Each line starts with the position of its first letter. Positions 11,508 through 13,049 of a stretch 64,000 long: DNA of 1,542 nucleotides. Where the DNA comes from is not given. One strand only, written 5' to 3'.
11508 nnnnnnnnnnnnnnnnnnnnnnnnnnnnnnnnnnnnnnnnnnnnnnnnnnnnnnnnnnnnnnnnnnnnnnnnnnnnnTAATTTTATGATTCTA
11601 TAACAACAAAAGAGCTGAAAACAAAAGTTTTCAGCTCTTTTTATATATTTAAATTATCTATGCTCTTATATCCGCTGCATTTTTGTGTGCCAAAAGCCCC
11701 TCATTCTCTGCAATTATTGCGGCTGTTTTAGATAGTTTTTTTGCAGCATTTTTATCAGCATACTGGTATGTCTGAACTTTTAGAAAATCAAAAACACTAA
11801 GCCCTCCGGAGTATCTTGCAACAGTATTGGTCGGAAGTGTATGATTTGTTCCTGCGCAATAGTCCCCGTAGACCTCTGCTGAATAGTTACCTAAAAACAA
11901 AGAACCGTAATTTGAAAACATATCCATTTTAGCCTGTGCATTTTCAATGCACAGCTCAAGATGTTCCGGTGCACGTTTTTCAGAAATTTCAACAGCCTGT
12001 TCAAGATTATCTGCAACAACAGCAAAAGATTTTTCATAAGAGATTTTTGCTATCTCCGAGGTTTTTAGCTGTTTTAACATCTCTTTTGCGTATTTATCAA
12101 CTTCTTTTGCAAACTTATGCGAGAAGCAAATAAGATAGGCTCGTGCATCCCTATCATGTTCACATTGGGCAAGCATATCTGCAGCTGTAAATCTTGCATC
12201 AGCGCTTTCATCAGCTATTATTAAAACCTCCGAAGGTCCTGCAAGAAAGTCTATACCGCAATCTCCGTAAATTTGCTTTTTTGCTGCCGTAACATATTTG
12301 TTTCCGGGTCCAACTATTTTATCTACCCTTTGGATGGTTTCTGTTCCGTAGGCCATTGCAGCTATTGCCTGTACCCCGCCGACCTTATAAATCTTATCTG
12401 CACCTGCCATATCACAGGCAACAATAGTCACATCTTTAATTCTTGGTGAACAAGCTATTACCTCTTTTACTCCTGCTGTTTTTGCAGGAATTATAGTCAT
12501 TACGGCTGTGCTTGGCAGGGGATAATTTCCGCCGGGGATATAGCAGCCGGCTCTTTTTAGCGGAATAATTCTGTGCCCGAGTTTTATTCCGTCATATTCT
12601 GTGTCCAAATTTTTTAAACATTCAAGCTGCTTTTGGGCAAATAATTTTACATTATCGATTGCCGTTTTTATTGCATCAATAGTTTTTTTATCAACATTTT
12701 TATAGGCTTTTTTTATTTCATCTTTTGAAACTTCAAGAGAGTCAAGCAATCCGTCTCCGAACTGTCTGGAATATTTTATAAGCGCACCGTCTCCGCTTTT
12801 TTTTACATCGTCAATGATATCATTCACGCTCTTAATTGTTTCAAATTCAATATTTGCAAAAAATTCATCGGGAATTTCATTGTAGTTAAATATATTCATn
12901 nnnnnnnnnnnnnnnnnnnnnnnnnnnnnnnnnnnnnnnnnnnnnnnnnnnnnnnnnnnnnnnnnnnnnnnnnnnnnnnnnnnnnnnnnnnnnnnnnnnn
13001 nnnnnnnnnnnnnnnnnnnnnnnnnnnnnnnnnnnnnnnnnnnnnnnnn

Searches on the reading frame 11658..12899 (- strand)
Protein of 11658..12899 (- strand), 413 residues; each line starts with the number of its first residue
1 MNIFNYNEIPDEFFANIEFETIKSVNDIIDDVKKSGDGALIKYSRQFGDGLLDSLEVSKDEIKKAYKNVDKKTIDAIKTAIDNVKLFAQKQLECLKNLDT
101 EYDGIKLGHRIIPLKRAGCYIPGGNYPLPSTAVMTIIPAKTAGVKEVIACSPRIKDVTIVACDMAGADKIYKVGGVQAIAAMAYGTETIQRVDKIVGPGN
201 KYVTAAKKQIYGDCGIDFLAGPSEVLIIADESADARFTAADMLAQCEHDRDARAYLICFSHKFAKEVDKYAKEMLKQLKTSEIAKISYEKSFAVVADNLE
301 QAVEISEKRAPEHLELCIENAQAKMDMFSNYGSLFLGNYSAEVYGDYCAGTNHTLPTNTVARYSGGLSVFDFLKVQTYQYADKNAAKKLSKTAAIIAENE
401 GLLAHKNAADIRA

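Call 78: search_protein_families(library=pfam, proteins=[window:11658-12899:-], max_evalue=0.000001)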
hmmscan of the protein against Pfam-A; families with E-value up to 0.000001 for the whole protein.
window:11658-12899:- (413 aa): 1 family
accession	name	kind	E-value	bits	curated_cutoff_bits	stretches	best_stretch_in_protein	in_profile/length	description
PF00815.25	Histidinol_dh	-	1.4e-150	502.3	27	1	21-412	11-410/411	Histidinol dehydrogenase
